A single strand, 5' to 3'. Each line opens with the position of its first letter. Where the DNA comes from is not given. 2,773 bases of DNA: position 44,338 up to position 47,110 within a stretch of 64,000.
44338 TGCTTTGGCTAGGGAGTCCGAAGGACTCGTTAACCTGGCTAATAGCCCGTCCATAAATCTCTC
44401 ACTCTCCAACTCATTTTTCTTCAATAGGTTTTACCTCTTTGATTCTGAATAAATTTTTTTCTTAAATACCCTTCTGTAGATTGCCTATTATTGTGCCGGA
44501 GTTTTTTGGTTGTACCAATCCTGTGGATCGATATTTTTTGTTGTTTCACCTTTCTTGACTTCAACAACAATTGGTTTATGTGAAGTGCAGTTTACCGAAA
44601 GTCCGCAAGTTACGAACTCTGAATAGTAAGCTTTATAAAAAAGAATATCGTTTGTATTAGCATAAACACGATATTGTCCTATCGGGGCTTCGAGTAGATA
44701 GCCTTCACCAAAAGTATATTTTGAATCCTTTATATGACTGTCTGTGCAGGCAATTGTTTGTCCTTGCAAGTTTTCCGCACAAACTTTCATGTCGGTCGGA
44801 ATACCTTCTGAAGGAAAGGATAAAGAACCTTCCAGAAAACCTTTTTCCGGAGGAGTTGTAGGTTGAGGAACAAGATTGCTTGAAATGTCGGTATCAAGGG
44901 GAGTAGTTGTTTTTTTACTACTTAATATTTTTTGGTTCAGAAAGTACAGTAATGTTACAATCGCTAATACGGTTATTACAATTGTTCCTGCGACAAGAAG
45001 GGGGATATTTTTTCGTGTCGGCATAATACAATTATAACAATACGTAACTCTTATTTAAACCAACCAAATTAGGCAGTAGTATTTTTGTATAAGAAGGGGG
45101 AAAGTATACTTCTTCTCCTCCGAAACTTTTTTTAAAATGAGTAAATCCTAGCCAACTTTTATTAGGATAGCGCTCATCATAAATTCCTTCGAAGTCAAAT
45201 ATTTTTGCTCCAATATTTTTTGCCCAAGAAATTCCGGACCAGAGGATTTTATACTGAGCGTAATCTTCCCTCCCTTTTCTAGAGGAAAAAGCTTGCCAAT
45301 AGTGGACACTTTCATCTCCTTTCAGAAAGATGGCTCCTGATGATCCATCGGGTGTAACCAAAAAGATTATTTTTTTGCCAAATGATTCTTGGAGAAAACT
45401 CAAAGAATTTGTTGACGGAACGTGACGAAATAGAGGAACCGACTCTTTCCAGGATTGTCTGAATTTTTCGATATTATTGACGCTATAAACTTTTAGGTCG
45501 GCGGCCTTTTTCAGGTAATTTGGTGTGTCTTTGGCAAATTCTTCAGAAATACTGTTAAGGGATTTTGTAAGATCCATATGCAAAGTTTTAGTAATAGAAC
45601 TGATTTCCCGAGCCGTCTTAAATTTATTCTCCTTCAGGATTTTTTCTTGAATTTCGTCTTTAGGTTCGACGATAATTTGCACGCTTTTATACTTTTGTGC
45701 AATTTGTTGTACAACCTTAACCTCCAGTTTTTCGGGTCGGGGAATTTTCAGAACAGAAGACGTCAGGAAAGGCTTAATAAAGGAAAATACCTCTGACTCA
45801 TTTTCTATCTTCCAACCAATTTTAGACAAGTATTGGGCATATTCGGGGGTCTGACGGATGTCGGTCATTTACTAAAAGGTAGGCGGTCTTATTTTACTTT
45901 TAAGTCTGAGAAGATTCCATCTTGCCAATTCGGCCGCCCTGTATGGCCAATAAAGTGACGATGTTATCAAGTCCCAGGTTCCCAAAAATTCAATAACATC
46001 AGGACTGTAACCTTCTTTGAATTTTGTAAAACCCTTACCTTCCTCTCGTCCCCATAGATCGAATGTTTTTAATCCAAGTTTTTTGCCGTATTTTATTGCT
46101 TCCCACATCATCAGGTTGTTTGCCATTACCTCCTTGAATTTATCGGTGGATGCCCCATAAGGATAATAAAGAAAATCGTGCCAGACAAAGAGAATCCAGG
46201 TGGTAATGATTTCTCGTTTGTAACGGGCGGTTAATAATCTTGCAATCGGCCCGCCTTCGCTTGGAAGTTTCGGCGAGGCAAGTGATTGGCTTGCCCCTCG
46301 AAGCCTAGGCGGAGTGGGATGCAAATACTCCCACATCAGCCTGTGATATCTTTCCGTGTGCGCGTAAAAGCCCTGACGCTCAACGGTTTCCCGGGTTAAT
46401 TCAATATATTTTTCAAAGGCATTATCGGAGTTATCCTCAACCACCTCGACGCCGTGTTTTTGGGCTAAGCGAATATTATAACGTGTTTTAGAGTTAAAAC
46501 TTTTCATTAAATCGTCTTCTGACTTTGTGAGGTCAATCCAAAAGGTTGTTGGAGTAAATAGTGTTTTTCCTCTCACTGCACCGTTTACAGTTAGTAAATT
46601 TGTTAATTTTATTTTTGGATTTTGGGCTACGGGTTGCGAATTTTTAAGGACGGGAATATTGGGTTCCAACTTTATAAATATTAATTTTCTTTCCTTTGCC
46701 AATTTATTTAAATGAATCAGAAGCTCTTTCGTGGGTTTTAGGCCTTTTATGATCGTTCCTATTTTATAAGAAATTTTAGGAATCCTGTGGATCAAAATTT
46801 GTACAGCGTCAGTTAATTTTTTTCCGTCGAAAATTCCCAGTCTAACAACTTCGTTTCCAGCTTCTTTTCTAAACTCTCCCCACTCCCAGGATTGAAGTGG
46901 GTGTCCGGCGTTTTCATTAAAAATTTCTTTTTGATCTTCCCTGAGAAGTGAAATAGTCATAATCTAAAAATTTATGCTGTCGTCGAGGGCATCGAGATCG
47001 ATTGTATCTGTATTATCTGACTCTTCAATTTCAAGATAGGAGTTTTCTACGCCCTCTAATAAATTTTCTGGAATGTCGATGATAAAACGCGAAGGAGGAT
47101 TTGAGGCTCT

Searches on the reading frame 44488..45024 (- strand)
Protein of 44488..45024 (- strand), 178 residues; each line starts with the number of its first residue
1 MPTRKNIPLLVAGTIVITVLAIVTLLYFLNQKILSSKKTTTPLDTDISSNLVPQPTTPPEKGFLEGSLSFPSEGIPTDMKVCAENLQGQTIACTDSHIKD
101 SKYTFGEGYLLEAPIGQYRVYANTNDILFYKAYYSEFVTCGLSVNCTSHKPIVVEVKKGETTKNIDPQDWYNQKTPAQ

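Call 12: find_encoding_contigs(protein=window:44488-45024:-, flank=6000, max_places=10)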
Protein window:44488-45024:- (178 aa): 24 contigs read that carry it; 1 place shown.
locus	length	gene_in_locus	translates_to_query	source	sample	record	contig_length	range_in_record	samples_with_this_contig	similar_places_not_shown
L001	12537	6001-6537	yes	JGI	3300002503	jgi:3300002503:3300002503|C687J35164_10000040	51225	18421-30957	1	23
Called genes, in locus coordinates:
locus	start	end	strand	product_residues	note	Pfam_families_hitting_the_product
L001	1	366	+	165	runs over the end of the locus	-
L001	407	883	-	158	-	-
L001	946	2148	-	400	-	PF03816:LytR_cpsA_psr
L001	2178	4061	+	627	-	PF00580:UvrD-helicase, PF13245:AAA_19, PF13604:AAA_30 (faint), PF13361:UvrD_C, PF13538:UvrD_C_2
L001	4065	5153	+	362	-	PF02388:FemAB, PF13480:Acetyltransf_6, PF02388:FemAB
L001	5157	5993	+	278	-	-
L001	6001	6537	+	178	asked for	-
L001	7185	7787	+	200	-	PF02353:CMAS, PF13489:Methyltransf_23, PF03848:TehB, PF07021:MetW, PF05175:MTS, PF13847:Methyltransf_31, PF08241:Methyltransf_11, PF08242:Methyltransf_12, +3 more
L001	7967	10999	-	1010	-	PF01835:MG2, PF07703:A2M_BRD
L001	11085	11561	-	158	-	PF00293:NUDIX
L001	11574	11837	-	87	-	PF05016:ParE_toxin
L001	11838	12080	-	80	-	PF02604:PhdYeFM_antitox (weak)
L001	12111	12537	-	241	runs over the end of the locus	PF04029:2-ph_phosp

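Call 13: search_protein_families(library=pfam, proteins=[window:44488-45024:-], max_evalue=0.01)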
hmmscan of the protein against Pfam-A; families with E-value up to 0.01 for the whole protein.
window:44488-45024:- (178 aa): 0 families

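Call 14: find_homologous_proteins(query=window:44488-45024:-, max_evalue=0.00001)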
Query window:44488-45024:- (178 aa): 189 proteins with E <= 0.00001 among 232 candidates; the best 120 are listed.
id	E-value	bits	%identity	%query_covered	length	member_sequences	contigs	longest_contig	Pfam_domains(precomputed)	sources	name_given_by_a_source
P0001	2.0e-71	257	68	97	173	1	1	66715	-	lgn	-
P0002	3.9e-68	247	64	97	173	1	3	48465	-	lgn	-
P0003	1.2e-50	190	55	92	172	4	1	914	-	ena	-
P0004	2.6e-50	189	60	83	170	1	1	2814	-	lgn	-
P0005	1.6e-49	186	54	92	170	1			-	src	-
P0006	5.0e-49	185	54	95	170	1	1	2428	-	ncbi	-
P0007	5.1e-49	185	57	83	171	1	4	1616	-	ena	-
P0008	1.8e-48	183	58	83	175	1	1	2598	-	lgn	-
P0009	3.3e-46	175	53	89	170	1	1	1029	-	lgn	-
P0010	4.9e-46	175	52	97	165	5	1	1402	-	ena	-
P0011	1.0e-45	174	51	96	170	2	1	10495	-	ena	-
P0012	2.3e-45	173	54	85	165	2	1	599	-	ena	-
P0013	4.4e-45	172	52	83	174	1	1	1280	-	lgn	-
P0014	2.0e-44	170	45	93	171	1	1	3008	-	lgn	-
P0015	2.3e-44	169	48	97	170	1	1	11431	-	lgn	-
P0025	1.8e-42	163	47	95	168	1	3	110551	-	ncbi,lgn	-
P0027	3.0e-42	163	53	95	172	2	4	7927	-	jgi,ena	-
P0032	1.2e-41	160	48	92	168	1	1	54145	-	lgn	-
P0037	4.7e-41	159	47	93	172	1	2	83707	-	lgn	-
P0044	2.4e-40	156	60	63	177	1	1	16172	-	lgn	-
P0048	7.7e-40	155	62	62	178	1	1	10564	-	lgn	-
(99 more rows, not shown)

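Call 15: find_encoding_contigs(protein=P0001, flank=5000, max_places=2)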
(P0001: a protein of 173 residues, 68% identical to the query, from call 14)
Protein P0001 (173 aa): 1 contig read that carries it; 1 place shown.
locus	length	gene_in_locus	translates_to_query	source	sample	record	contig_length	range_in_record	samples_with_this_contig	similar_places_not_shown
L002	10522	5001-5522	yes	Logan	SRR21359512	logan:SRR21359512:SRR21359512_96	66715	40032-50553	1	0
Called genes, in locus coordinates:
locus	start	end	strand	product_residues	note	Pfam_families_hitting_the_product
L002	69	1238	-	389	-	PF03816:LytR_cpsA_psr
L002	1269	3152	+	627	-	PF00580:UvrD-helicase, PF13245:AAA_19, PF13604:AAA_30 (faint), PF13361:UvrD_C, PF13538:UvrD_C_2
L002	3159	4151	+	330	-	PF02388:FemAB, PF13480:Acetyltransf_6, PF02388:FemAB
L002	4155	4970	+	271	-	-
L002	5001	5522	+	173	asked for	-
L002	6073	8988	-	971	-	PF00580:UvrD-helicase, PF13245:AAA_19, PF13604:AAA_30 (weak), PF13361:UvrD_C, PF13538:UvrD_C_2 (faint), PF12705:PDDEXK_1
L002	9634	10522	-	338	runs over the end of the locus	-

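Call 16: find_encoding_contigs(protein=P0002, flank=5000, max_places=2)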
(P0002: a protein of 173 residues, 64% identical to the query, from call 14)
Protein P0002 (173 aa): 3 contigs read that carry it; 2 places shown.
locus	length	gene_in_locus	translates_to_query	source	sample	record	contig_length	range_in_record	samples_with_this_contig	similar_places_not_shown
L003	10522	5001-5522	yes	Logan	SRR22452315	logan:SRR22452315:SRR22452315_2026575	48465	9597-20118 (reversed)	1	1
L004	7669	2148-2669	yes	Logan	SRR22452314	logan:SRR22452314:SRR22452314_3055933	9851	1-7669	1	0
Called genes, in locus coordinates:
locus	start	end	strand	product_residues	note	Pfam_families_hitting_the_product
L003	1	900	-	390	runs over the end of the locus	PF03816:LytR_cpsA_psr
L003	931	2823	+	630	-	PF00580:UvrD-helicase, PF13245:AAA_19, PF13604:AAA_30 (faint), PF13361:UvrD_C, PF13538:UvrD_C_2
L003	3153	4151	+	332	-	PF02388:FemAB, PF13480:Acetyltransf_6, PF02388:FemAB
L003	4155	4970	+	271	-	-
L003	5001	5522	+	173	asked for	-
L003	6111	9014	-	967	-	PF00580:UvrD-helicase, PF13245:AAA_19, PF13604:AAA_30 (faint), PF13361:UvrD_C, PF13538:UvrD_C_2 (faint), PF12705:PDDEXK_1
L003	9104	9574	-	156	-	-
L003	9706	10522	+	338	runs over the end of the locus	-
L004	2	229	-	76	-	?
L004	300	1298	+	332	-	PF02388:FemAB, PF13480:Acetyltransf_6, PF02388:FemAB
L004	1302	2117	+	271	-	-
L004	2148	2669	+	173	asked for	-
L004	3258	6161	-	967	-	PF00580:UvrD-helicase, PF13245:AAA_19, PF13604:AAA_30 (faint), PF13361:UvrD_C, PF13538:UvrD_C_2 (faint), PF12705:PDDEXK_1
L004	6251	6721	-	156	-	-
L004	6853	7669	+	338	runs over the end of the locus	-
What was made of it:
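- L002 and L003 have the unit without any methyltransferase (calls 15, 16).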

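Call 17: find_encoding_contigs(protein=P0025, flank=5000, max_places=2)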
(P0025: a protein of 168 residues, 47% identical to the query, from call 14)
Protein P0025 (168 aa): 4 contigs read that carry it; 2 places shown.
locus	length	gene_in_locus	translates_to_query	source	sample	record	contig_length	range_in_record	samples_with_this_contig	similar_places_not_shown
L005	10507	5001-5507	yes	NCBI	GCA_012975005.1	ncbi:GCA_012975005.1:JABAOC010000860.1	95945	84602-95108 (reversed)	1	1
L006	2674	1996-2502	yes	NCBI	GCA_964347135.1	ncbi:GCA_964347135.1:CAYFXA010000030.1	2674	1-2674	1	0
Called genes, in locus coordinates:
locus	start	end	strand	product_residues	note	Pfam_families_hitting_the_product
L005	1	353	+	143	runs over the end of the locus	PF00293:NUDIX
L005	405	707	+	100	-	PF06108:DUF952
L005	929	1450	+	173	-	PF00313:CSD (faint)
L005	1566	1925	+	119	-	PF01243:PNPOx_N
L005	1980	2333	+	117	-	PF02517:Rce1-like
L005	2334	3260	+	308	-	PF00730:HhH-GPD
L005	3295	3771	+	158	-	PF01988:VIT1 (weak)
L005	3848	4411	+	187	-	PF03703:bPH_2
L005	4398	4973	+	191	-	PF03703:bPH_2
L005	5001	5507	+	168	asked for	-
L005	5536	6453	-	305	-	-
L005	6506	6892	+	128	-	-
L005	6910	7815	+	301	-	PF12705:PDDEXK_1, PF01930:Cas_Cas4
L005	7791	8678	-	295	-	PF00892:EamA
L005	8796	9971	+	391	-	PF08529:NusA_N, PF13184:KH_NusA_1st, PF26594:KH_NusA_2nd, PF03118:RNA_pol_A_CTD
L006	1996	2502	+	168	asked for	-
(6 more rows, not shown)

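Call 20: find_encoding_contigs(protein=P0037, flank=5000, max_places=1)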
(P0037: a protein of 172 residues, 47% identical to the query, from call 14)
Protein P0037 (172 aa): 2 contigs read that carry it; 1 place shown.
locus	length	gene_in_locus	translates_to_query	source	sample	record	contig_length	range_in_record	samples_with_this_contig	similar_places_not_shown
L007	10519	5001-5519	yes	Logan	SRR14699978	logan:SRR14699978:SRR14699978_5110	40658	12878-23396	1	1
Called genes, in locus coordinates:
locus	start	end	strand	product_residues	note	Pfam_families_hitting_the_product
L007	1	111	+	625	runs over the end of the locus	PF10060:DUF2298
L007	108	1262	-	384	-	PF03816:LytR_cpsA_psr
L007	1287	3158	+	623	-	PF00580:UvrD-helicase, PF13245:AAA_19, PF13361:UvrD_C, PF13538:UvrD_C_2 (weak)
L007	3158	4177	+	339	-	PF02388:FemAB, PF13480:Acetyltransf_6, PF02388:FemAB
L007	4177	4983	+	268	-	PF02388:FemAB (weak)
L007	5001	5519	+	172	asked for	-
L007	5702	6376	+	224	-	PF08713:DNA_alkylation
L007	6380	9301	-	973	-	PF00580:UvrD-helicase, PF13086:AAA_11 (faint), PF13245:AAA_19, PF13604:AAA_30 (faint), PF21445:ADDB_N (weak), PF13361:UvrD_C, PF13538:UvrD_C_2 (faint), PF12705:PDDEXK_1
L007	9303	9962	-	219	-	PF09335:VTT_dom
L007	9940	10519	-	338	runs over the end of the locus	PF02646:RmuC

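Call 21: find_encoding_contigs(protein=P0032, flank=5000, max_places=1)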
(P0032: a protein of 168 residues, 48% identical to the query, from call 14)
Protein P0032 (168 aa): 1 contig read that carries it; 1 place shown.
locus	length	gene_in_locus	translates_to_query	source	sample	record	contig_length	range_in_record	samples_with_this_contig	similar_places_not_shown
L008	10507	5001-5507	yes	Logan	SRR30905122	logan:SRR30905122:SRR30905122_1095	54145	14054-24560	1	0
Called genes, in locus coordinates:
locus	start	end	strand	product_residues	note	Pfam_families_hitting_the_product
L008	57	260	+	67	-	-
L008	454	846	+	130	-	PF00313:CSD (faint)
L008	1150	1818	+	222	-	PF00881:Nitroreductase, PF14512:TM1586_NiRdase (faint)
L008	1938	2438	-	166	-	-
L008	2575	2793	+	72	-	-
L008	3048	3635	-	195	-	-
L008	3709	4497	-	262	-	PF02397:Bac_transf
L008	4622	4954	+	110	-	-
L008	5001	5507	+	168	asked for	-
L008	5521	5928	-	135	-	-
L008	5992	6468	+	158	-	PF01988:VIT1 (weak)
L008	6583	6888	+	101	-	-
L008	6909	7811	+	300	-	PF12705:PDDEXK_1, PF01930:Cas_Cas4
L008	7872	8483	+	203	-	-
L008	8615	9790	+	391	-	PF08529:NusA_N, PF13184:KH_NusA_1st, PF26594:KH_NusA_2nd, PF03118:RNA_pol_A_CTD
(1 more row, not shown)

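Call 22: find_encoding_contigs(protein=P0011, flank=5000, max_places=1)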
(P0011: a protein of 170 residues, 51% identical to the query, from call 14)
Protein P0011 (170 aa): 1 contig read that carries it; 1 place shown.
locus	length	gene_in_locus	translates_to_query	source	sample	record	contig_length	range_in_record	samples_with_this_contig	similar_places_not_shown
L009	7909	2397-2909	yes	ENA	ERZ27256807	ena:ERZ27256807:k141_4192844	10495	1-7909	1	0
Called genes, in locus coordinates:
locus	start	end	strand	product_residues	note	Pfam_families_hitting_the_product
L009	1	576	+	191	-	?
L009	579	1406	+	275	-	PF02388:FemAB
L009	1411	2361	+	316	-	PF00150:Cellulase (weak), PF02449:Glyco_hydro_42, PF00331:Glyco_hydro_10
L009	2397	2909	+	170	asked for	-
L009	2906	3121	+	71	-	-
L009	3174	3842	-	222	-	PF04029:2-ph_phosp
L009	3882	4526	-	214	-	PF10028:DUF2270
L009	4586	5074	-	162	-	-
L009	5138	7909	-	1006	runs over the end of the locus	PF00580:UvrD-helicase, PF13086:AAA_11 (weak), PF13245:AAA_19, PF13604:AAA_30 (faint), PF13361:UvrD_C, PF13538:UvrD_C_2 (weak), PF12705:PDDEXK_1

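Call 32: find_encoding_contigs(protein=P0004, flank=5000, max_places=2)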
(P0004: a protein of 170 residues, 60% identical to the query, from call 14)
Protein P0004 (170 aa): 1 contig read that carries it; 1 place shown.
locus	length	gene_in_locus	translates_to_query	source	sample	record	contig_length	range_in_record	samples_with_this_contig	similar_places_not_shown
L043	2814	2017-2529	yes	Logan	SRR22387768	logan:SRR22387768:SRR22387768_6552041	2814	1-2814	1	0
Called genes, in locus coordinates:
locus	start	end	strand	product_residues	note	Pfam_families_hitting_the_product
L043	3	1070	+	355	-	?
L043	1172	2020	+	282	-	PF02388:FemAB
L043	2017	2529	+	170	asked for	-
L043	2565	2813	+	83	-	?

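Call 33: find_encoding_contigs(protein=P0008, flank=5000, max_places=2)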
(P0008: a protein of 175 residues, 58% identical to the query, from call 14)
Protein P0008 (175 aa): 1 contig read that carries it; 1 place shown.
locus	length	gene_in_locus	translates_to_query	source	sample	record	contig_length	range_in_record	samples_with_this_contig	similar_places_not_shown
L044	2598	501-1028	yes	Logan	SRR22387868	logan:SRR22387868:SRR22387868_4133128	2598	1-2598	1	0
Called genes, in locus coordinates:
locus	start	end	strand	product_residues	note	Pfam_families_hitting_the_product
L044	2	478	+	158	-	?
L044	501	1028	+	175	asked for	-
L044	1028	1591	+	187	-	PF00702:Hydrolase, PF12710:HAD, PF13419:HAD_2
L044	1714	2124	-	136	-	-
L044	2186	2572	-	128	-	PF01850:PIN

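Call 40: find_encoding_contigs(protein=P0048, flank=5000, max_places=1)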
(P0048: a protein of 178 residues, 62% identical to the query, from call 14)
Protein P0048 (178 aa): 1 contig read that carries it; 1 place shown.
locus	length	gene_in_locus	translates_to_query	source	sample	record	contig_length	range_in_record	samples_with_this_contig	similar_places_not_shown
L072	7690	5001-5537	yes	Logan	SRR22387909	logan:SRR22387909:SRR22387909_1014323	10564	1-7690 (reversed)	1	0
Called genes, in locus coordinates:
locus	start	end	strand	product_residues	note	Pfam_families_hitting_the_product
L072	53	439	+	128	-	-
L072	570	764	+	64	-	-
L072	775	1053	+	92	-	PF18905:DUF5661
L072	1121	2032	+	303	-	-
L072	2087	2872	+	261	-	PF01583:APS_kinase (faint), PF02223:Thymidylate_kin (faint), PF07931:CPT (faint), PF08433:KTI12, PF13238:AAA_18 (faint), PF13671:AAA_33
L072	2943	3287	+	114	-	-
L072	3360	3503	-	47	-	-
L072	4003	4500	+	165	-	-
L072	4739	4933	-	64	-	-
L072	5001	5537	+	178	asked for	-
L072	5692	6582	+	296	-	PF01063:Aminotran_4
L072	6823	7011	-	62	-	-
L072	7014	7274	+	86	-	-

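Call 41: find_encoding_contigs(protein=P0044, flank=5000, max_places=1)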
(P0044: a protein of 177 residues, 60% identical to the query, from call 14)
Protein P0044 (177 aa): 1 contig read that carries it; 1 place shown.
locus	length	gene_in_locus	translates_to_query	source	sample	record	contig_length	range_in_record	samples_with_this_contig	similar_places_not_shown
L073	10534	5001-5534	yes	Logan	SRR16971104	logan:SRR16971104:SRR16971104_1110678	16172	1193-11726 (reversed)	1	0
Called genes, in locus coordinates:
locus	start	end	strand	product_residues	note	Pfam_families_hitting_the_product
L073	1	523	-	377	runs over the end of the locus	PF03816:LytR_cpsA_psr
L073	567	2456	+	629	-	PF00580:UvrD-helicase, PF13245:AAA_19, PF13604:AAA_30 (faint), PF13087:AAA_12 (faint), PF13361:UvrD_C, PF13538:UvrD_C_2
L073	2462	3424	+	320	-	PF02388:FemAB, PF13480:Acetyltransf_6, PF02388:FemAB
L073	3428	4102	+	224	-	PF07819:PGAP1 (weak)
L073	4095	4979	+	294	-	PF02388:FemAB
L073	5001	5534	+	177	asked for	-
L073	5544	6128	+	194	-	PF13347:MFS_2, PF07690:MFS_1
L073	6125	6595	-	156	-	PF00293:NUDIX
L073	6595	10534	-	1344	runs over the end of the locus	PF00580:UvrD-helicase, PF13086:AAA_11 (faint), PF13245:AAA_19, PF01079:Hint (weak), PF14890:Intein_splicing, PF13361:UvrD_C, PF13538:UvrD_C_2 (faint), PF12705:PDDEXK_1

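Call 54: find_encoding_contigs(protein=P0027, flank=5000, max_places=3)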
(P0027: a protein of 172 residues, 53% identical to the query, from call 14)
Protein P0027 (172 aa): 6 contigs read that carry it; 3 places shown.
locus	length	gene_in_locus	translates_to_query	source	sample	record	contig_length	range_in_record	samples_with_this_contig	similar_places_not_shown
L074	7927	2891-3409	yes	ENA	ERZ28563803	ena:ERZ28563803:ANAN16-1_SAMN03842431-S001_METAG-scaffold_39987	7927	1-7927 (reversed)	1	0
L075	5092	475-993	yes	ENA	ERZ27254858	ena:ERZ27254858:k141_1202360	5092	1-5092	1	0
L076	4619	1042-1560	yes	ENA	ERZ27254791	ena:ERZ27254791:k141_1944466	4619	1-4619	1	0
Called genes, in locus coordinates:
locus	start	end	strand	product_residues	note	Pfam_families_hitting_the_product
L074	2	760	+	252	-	?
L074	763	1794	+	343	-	PF02388:FemAB, PF13480:Acetyltransf_6, PF02388:FemAB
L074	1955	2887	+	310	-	PF02388:FemAB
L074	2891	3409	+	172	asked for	-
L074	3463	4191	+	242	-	-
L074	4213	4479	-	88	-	-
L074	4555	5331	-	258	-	-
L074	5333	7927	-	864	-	?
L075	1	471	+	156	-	PF02388:FemAB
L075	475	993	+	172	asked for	-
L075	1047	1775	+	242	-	-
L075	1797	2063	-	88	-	-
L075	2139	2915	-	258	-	-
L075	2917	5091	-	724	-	?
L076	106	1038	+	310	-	PF02388:FemAB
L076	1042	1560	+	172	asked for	-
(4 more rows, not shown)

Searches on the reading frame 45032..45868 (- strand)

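Call 13: search_protein_families(library=pfam, proteins=[window:45032-45868:-], max_evalue=0.01)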
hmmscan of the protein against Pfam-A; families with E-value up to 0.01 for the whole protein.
window:45032-45868:- (278 aa): 1 family
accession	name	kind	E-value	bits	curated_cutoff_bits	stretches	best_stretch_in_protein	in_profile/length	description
PF02388.22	FemAB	-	0.0018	17.7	24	1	177-252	309-381/406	FemAB family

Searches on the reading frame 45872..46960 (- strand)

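Call 13: search_protein_families(library=pfam, proteins=[window:45872-46960:-], max_evalue=0.01)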
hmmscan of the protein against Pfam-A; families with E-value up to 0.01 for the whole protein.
window:45872-46960:- (362 aa): 2 families
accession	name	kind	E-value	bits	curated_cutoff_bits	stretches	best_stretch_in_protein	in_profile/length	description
PF02388.22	FemAB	-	6.6e-32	111.3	24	2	16-210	13-224/406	FemAB family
PF13480.13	Acetyltransf_6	-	9.5e-11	42.5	22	1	157-306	5-138/143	Acetyltransferase (GNAT) domain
